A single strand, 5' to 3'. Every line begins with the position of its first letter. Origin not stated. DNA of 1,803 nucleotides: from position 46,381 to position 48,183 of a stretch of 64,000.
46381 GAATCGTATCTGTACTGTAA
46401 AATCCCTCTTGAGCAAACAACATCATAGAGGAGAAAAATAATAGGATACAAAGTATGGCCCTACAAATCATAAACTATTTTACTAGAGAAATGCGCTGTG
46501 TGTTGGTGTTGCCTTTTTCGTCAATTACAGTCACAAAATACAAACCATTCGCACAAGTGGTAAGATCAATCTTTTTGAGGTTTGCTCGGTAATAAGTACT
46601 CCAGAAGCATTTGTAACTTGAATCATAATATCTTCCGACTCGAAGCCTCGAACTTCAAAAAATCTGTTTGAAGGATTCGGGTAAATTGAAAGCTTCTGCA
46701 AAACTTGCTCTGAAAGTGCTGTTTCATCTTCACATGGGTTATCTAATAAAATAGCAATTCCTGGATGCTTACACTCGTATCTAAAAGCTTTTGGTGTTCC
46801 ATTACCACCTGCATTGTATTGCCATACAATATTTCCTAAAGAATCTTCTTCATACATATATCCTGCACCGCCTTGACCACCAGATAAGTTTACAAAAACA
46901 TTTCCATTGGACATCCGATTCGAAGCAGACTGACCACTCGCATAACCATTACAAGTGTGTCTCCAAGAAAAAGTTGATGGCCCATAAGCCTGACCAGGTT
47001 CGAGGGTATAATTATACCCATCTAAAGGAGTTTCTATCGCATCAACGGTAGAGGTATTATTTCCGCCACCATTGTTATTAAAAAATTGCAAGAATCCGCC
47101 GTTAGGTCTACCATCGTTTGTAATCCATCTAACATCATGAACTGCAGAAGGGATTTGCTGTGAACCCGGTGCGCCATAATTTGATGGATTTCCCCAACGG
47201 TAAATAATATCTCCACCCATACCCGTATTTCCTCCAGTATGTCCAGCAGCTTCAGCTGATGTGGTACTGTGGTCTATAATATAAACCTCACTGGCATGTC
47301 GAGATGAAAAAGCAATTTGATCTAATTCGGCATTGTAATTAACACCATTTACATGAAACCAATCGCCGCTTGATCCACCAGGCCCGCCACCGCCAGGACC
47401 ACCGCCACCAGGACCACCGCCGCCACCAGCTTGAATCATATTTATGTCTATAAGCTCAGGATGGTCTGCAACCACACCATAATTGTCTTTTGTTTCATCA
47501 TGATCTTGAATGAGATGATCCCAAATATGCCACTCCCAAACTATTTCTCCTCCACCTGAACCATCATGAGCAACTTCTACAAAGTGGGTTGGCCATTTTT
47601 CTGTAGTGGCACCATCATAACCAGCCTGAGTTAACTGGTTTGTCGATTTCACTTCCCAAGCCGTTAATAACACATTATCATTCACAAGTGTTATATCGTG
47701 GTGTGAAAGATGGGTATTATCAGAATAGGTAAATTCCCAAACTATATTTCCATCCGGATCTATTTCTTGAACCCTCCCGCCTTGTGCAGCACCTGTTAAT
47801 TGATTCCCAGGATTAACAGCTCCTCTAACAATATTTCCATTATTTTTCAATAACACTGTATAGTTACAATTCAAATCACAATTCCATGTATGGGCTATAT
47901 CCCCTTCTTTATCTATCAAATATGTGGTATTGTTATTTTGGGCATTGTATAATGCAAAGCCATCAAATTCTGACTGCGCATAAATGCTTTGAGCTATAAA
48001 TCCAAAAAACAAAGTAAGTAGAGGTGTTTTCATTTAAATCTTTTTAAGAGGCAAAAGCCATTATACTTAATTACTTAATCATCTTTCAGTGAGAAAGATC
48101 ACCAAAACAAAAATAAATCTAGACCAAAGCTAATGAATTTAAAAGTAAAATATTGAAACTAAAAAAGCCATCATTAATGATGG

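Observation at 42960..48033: Three back-to-back T9SS cargo genes (ASST-like propeller, CotH kinase-fold + LTD, Reg_prop propeller) look like one operon for an extracellular module of unknown function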

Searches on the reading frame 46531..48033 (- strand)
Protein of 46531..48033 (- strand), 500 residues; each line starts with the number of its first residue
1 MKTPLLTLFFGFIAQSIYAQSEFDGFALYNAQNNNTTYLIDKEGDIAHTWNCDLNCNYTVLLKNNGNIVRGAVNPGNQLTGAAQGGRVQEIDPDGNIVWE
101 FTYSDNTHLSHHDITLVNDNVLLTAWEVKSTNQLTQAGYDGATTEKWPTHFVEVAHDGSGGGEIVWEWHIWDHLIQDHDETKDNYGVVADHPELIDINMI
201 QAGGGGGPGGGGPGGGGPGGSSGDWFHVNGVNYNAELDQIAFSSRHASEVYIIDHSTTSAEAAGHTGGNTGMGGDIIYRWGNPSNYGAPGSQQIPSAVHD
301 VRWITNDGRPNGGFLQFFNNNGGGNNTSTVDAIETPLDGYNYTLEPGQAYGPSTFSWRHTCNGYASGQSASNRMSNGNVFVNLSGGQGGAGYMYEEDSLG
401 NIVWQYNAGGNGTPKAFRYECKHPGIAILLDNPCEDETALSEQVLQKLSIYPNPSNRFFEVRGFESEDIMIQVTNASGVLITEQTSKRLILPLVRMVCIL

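Call 21: search_solved_structures(query=window:46531-48033:-, max_evalue=1, show_alignments=2)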
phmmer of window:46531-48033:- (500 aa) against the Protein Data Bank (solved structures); distinct sequences matched with E-value up to 1: 44.
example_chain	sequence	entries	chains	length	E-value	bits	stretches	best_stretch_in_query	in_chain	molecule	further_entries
4p04_A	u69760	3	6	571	0.013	17.5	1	37-251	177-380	Arylsulfate sulfotransferase AssT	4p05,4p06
3elq_A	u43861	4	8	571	0.014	17.4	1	37-251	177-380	Arylsulfate sulfotransferase | Arylsulfate sulfotransferase AssT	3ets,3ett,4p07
8tnj_A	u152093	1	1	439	0.022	16.7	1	190-228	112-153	9mer peptide,Beta-2-microglobulin,MHC class I antigen chimera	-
7stg_A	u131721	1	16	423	0.022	16.7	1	182-223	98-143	RPA-related protein RADX peptide,Beta-2-microglobulin,MHC class I antigen chimera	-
7sr0_A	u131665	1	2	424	0.023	16.7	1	182-223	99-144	Protein E7 peptide,Beta-2-microglobulin,MHC class I antigen chimera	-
7sr5_A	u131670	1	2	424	0.023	16.7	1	182-223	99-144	Wilms tumor protein peptide,Beta-2-microglobulin,MHC class I antigen chimera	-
7sqp_A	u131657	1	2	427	0.023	16.7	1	182-223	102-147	Protein E7 peptide,Beta-2-microglobulin,MHC class I antigen chimera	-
7sr3_A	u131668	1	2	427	0.023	16.7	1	182-223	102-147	Protein E7 peptide,Beta-2-microglobulin,MHC class I antigen chimera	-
6d7g_A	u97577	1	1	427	0.023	16.7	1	182-223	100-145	MART1 PEPTIDE-BETA-2-MICROGLOBULIN-HLA-A*02 CHIMERA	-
7sr4_A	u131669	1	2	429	0.023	16.7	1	182-223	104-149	Protein E7 peptide,Beta-2-microglobulin,MHC class I antigen chimera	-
7ssh_A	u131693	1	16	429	0.023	16.7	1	182-223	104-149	Protein E7 peptide,Beta-2-microglobulin,MHC class I antigen chimera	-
7st3_A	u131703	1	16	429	0.023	16.7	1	182-223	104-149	Protein E7 peptide,Beta-2-microglobulin,MHC class I antigen chimera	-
6apn_A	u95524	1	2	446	0.024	16.6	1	182-223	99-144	Beta-2-microglobulin--HLA-A*0201--HPV.16 E7 peptide LLMGTLGIV chimera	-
8esa_A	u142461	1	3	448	0.024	16.6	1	182-223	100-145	Beta-2-microglobulin,HLA class I antigen,MAGE-A4 peptide chimera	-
8esb_A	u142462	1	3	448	0.024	16.6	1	182-223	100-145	Beta-2-microglobulin,HLA class I antigen,MAGE-A8 peptide chimera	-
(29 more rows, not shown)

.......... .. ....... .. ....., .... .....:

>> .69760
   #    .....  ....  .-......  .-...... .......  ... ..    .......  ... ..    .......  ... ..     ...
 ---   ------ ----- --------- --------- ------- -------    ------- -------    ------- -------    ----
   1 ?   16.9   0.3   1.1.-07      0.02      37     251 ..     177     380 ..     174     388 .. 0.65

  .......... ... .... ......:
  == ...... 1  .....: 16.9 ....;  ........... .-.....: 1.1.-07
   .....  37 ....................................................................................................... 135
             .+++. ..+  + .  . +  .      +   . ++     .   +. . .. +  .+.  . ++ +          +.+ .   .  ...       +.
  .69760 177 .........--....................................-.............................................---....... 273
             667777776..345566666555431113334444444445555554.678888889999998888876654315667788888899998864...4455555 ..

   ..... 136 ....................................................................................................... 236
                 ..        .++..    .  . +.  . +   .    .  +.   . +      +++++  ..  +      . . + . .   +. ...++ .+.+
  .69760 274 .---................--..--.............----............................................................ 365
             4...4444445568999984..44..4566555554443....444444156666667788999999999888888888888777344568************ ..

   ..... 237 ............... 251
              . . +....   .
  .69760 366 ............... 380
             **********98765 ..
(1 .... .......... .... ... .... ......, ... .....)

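Call 28: find_homologous_proteins(query=window:46531-48033:-)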
Query window:46531-48033:- (500 aa): 5583 proteins with E <= 0.001 among 8000 candidates; the best 120 are listed.
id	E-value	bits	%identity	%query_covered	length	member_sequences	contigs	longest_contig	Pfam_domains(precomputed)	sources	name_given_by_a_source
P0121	0.0e+0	1072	92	98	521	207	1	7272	PF18962.8,PF05935.18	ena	-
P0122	0.0e+0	1011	88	98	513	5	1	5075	PF18962.8,PF05935.18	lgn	-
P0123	1.3e-284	963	82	98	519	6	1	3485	PF18962.8,PF05935.18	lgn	-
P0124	2.1e-276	936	79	98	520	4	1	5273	PF18962.8,PF05935.18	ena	-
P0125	7.7e-254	861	75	98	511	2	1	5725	PF18962.8,PF14269.13,PF05935.18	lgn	-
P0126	5.5e-249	845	98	74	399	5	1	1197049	PF18962.8,PF05935.18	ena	-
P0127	2.9e-248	843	73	98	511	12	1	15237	PF18962.8,PF05935.18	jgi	-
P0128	1.7e-244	831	73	98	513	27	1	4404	PF18962.8,PF14269.13,PF05935.18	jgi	-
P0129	1.6e-243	827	72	98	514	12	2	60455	PF18962.8,PF05935.18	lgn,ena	-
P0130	2.5e-242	823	71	98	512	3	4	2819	PF18962.8,PF05935.18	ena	-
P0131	2.0e-241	820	71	98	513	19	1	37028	PF18962.8,PF05935.18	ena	-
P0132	9.4e-241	818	71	98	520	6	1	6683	PF18962.8,PF14269.13,PF05935.18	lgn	-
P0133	9.3e-237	805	72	95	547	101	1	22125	PF18962.8,PF05935.18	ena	-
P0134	9.7e-237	805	72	98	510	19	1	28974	PF18962.8,PF05935.18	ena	-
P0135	5.7e-234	796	70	98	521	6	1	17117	PF18962.8,PF05935.18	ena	-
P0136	1.3e-231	788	70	98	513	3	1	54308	PF18962.8,PF05935.18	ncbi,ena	-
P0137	1.3e-221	755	68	98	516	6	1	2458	PF18962.8,PF05935.18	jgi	jgi:hypothetical protein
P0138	2.7e-213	728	66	97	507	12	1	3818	PF18962.8,PF05935.18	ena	-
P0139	1.1e-207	709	64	98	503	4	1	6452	PF18962.8,PF05935.18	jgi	-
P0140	6.2e-207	707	65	98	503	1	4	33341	PF18962.8,PF05935.18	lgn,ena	-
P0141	3.2e-206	704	66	94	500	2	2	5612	PF18962.8,PF05935.18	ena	-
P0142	1.4e-205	702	63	98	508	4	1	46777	PF18962.8,PF05935.18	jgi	jgi:hypothetical protein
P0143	4.1e-205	701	67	94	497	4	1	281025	PF18962.8,PF05935.18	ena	-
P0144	1.9e-204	699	63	98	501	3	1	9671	PF18962.8,PF05935.18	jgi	jgi:hypothetical protein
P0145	8.7e-203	693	66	92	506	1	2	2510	PF18962.8,PF05935.18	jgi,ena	-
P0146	4.2e-202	691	64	98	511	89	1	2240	PF18962.8,PF05935.18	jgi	jgi:hypothetical protein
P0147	1.2e-201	689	63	97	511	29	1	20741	PF18962.8,PF05935.18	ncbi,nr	ncbi:MAG: hypothetical protein CL824_05995 [Crocinitomicaceae bacterium]|nr:hypothetical protein [Cr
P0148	1.9e-201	689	64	98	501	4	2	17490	PF18962.8,PF05935.18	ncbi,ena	-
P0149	1.5e-200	686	66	94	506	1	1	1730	PF18962.8,PF05935.18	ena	-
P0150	4.2e-200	684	66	92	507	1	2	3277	PF18962.8,PF05935.18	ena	-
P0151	4.8e-200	684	66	93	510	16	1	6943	PF18962.8,PF05935.18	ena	-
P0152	6.8e-199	680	64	96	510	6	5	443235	PF18962.8,PF05935.18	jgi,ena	jgi:hypothetical protein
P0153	9.6e-199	680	62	98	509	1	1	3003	PF18962.8,PF05935.18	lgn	-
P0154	1.0e-198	680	63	97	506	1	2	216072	PF18962.8,PF05935.18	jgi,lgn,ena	-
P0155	3.2e-198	678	63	96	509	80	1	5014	PF18962.8,PF05935.18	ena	-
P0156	6.8e-196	670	63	99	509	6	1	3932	PF18962.8,PF05935.18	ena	-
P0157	2.1e-194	665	62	94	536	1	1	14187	PF18962.8,PF05935.18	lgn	-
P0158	2.7e-194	665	64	93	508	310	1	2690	PF18962.8,PF05935.18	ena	-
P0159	3.0e-194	665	61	95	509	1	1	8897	PF18962.8,PF14269.13,PF05935.18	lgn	-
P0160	5.4e-194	664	68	87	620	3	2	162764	PF18962.8,PF05935.18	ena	-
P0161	5.8e-194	664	64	94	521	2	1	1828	PF18962.8,PF05935.18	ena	-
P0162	6.2e-194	664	59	98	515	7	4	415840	PF18962.8,PF05935.18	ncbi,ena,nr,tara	ncbi:MAG: hypothetical protein CL844_03355 [Crocinitomicaceae bacterium]|nr:hypothetical protein [Cr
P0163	9.5e-194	663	64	94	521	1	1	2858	PF18962.8,PF05935.18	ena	-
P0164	2.5e-193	662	63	97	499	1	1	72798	PF18962.8,PF14269.13,PF05935.18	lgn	-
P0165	4.2e-193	661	64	94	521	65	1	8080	PF18962.8,PF14269.13,PF05935.18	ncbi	-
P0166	1.3e-192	659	61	97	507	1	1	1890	PF18962.8,PF05935.18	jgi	-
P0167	1.8e-192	659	63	94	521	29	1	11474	PF18962.8,PF14269.13,PF05935.18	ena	-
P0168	4.4e-191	654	66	87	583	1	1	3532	PF18962.8,PF05935.18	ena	-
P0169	4.8e-191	654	62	97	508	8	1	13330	PF18962.8,PF05935.18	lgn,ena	-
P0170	3.1e-190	652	60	97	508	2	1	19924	PF18962.8,PF14269.13,PF05935.18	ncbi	-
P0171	4.7e-190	651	62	95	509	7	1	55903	PF18962.8,PF14269.13,PF05935.18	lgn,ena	-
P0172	1.1e-189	650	63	92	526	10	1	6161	PF18962.8,PF14269.13,PF05935.18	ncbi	-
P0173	1.3e-189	650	61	97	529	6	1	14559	PF18962.8,PF05935.18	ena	-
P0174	3.1e-189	648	62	97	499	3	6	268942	PF18962.8,PF05935.18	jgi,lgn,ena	-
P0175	4.3e-189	648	61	96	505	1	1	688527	PF18962.8,PF14269.13,PF05935.18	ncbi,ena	-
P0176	5.5e-189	647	62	96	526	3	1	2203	PF18962.8,PF05935.18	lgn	-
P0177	8.7e-189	647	62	94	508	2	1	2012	PF18962.8,PF05935.18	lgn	-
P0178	1.2e-188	646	63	94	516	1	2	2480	PF18962.8,PF05935.18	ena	-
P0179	1.9e-188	646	62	97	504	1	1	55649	PF18962.8,PF05935.18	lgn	-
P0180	2.1e-188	646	61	96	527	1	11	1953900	PF18962.8,PF05935.18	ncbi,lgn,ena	-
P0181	5.9e-188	644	60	97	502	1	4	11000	PF18962.8,PF14269.13,PF05935.18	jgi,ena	-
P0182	1.3e-187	643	60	97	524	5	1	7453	PF18962.8,PF05935.18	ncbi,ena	-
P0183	3.1e-187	642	61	95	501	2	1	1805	PF18962.8,PF05935.18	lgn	-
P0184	3.5e-187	642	62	92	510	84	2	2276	PF18962.8,PF14269.13,PF05935.18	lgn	-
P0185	4.9e-187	641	61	96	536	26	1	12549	PF18962.8,PF05935.18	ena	-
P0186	5.7e-187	641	60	97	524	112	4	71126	PF18962.8,PF05935.18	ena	-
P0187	1.0e-186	640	60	97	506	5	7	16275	PF18962.8,PF05935.18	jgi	jgi:hypothetical protein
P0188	1.8e-186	639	59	99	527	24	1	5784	PF18962.8,PF05935.18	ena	-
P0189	4.6e-186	638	61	96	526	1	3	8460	PF18962.8,PF05935.18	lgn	-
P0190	7.0e-186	637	61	96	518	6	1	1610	PF18962.8,PF05935.18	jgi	jgi:hypothetical protein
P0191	7.8e-186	637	61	95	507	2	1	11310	PF18962.8,PF05935.18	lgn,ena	-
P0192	6.7e-185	634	61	94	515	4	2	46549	PF18962.8,PF05935.18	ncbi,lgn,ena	-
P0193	1.6e-184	633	94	59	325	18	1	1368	PF18962.8,PF05935.18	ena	-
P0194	2.0e-184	632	61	93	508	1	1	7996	PF18962.8,PF05935.18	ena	-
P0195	2.4e-184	632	59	97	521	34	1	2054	PF18962.8,PF14269.13,PF05935.18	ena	-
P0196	2.5e-184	632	60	97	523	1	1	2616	PF18962.8,PF05935.18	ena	-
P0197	6.7e-184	631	59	98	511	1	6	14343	PF18962.8,PF14269.13,PF05935.18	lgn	-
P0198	7.8e-184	630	59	94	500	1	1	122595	PF18962.8,PF05935.18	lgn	-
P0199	1.5e-183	630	59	99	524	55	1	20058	PF18962.8,PF14269.13,PF05935.18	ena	-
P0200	2.2e-183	629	60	97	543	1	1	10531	PF18962.8,PF14269.13,PF05935.18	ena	-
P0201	8.4e-183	627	60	97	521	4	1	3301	PF18962.8,PF05935.18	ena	-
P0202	1.2e-182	627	59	97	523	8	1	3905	PF18962.8,PF05935.18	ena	-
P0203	1.7e-182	626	59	97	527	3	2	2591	PF18962.8,PF05935.18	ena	-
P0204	2.0e-182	626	59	97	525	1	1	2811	PF18962.8,PF05935.18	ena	-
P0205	3.0e-182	625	58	97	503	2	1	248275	PF18962.8,PF05935.18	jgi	-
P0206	3.3e-182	625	58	95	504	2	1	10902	PF18962.8,PF05935.18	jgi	jgi:hypothetical protein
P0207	3.4e-182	625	58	97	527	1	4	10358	PF18962.8,PF05935.18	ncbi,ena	-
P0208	3.5e-182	625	60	97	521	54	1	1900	PF18962.8,PF05935.18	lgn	-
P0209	3.5e-182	625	59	96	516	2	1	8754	PF18962.8,PF14269.13,PF05935.18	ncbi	ncbi:MAG: aryl-sulfate sulfotransferase [Chitinophagales bacterium]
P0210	4.1e-182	625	60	97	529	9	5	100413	PF18962.8,PF14269.13,PF05935.18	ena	-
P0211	7.9e-182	624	58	99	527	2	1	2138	PF18962.8,PF05935.18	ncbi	-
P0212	8.6e-182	624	59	97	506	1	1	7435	PF18962.8,PF05935.18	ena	-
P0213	9.0e-182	624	60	92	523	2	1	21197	PF18962.8,PF05935.18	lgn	-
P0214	1.1e-181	623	61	92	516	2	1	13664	PF18962.8,PF14269.13,PF05935.18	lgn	-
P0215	1.2e-181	623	57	97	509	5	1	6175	PF18962.8,PF14269.13,PF05935.18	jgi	jgi:hypothetical protein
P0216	1.3e-181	623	97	55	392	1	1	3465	PF00076.29,PF18962.8,PF05935.18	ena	-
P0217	1.3e-181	623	58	94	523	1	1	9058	PF18962.8,PF14269.13,PF05935.18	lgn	-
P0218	1.5e-181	623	59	98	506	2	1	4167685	PF18962.8,PF05935.18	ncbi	-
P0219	1.6e-181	623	59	96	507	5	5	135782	PF18962.8,PF05935.18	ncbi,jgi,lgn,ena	-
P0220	2.0e-181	623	60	96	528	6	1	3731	PF18962.8,PF05935.18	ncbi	-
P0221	2.9e-181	622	61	94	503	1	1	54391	PF18962.8,PF05935.18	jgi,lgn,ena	-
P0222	3.5e-181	622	61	92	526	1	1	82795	PF18962.8,PF05935.18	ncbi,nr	ncbi:MAG: aryl-sulfate sulfotransferase [Bacteroidota bacterium]|nr:aryl-sulfate sulfotransferase [B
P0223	4.4e-181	621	58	98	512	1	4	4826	PF18962.8,PF14269.13,PF05935.18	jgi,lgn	jgi:hypothetical protein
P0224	5.6e-181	621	59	94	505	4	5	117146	PF18962.8,PF14269.13,PF05935.18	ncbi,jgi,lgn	ncbi:MAG: hypothetical protein ACI865_000168 [Flavobacteriaceae bacterium]|jgi:hypothetical protein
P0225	5.7e-181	621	56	99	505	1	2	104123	PF18962.8,PF05935.18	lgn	-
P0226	6.1e-181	621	58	96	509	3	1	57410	PF18962.8,PF05935.18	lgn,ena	-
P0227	6.6e-181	621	65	86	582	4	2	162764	PF18962.8,PF05935.18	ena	-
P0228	7.6e-181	621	60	93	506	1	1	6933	PF18962.8,PF14269.13,PF05935.18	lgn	-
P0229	8.7e-181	620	58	98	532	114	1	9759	PF18962.8,PF05935.18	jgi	-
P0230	1.6e-180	620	59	96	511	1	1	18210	PF18962.8,PF05935.18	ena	-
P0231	2.0e-180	619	59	96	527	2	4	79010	PF18962.8,PF14269.13,PF05935.18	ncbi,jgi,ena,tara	tara:strand:- start:12077 stop:13660 length:1584 start_codon:yes stop_codon:yes gene_type:complete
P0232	3.3e-180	618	58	97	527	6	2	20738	PF18962.8,PF05935.18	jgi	jgi:hypothetical protein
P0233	4.4e-180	618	59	97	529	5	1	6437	PF18962.8,PF05935.18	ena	-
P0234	5.4e-180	618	57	96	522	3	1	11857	PF18962.8,PF05935.18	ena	-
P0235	6.4e-180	618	58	96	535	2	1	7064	PF18962.8,PF05935.18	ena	-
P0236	6.6e-180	618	58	97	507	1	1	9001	PF18962.8,PF14269.13,PF05935.18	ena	-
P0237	7.0e-180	617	58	96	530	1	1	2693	PF18962.8,PF05935.18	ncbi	-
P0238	1.7e-179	616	61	91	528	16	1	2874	PF18962.8,PF05935.18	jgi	-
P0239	1.7e-179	616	59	97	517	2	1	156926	PF18962.8,PF14269.13,PF05935.18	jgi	jgi:hypothetical protein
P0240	2.3e-179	616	57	95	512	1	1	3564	PF18962.8,PF05935.18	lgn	-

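Call 30: find_encoding_contigs(protein=P0218, flank=10000, max_places=2)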
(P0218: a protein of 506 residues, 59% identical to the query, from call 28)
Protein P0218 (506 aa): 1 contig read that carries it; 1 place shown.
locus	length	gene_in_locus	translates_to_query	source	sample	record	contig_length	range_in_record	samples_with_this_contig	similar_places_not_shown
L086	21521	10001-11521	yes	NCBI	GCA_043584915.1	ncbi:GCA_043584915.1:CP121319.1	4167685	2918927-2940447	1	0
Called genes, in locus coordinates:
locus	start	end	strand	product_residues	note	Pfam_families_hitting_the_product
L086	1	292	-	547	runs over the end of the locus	PF07695:7TMR-DISM_7TM, PF07228:SpoIIE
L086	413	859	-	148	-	PF01281:Ribosomal_L9_N, PF03948:Ribosomal_L9_C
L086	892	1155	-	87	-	PF01084:Ribosomal_S18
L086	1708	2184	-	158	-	-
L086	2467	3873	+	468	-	-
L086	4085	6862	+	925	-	PF11791:Aconitase_B_N, PF06434:Aconitase_2_N, PF00330:Aconitase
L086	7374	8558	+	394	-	PF00330:Aconitase, PF00694:Aconitase_C (weak)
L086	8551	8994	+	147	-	-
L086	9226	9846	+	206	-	PF13505:OMP_b-brl, PF10895:DUF2715 (weak)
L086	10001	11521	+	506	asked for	PF05935:Arylsulfotrans, PF18962:Por_Secre_tail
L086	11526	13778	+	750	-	PF08757:CotH, PF00932:LTD (weak), PF18962:Por_Secre_tail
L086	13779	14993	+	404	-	PF07494:Reg_prop (faint), PF18962:Por_Secre_tail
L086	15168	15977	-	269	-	PF14805:THDPS_N_2, PF00132:Hexapep, PF14602:Hexapep_2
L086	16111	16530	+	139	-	PF03652:RuvX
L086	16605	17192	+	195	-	PF01327:Pep_deformylase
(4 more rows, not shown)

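Call 31: search_solved_structures(query=A2, max_evalue=0.1, show_alignments=2)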
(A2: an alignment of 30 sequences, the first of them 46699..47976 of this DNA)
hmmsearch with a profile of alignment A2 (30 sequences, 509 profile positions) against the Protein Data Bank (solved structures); distinct sequences matched with E-value up to 0.1: 4.
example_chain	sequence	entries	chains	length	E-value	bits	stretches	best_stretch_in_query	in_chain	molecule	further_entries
8glk_D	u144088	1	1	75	1.2e-07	33.7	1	435-505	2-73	Endonuclease I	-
7pzj_A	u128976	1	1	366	4.2e-05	25.4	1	422-502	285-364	Lipase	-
5jvk_A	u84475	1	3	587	5.1e-05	25.1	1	432-505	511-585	Uncharacterized protein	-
8glj_D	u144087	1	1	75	0.013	17.2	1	435-500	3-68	Por secretion system C-terminal sorting domain-containing protein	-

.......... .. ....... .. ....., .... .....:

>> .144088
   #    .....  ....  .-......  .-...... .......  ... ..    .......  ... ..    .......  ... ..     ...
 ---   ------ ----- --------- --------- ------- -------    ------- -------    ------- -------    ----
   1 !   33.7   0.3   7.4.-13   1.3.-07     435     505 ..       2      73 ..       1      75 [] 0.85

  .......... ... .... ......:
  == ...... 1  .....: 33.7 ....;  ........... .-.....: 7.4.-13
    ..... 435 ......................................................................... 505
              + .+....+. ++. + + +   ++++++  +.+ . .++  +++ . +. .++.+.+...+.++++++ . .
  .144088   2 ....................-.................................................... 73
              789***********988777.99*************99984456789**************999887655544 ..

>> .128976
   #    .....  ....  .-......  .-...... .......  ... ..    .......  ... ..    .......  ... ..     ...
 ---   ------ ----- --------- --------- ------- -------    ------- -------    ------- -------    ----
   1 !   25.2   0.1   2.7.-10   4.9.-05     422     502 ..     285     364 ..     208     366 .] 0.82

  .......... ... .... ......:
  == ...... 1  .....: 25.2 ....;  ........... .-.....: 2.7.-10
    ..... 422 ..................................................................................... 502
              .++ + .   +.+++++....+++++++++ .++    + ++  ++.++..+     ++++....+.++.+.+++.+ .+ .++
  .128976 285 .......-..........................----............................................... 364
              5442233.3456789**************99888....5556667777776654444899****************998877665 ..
